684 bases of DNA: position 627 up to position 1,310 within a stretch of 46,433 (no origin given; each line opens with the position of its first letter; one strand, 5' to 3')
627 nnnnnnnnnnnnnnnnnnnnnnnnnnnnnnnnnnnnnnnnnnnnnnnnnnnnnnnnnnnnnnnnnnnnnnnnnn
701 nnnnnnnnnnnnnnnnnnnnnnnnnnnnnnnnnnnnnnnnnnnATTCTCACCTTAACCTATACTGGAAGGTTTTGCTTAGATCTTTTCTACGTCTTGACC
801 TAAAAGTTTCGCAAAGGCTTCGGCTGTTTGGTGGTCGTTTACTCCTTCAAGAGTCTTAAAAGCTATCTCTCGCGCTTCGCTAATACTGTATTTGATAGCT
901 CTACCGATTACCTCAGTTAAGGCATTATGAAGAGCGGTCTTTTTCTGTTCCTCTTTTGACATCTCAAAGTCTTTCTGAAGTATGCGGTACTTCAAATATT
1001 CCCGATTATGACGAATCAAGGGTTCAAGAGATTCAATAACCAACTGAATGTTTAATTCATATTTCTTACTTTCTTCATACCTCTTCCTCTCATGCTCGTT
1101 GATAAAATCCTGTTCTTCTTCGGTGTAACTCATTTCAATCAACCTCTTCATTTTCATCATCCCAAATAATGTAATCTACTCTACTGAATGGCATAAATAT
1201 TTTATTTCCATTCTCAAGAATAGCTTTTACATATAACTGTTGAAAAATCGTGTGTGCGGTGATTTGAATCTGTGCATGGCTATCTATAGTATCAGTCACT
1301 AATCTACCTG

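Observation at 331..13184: Element-specific bipartite motif GCAAAAY-N7-TATAGR upstream of at least 10 leftward early-type genes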

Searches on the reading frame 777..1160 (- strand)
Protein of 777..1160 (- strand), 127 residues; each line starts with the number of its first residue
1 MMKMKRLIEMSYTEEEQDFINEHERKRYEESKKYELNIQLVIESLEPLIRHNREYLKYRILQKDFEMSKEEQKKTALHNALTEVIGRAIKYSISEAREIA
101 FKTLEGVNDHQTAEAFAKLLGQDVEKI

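Call 16: search_protein_families(library=pfam, proteins=[window:777-1160:-], max_evalue=0.05)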
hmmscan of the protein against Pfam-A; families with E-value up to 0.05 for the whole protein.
window:777-1160:- (127 aa): 0 families
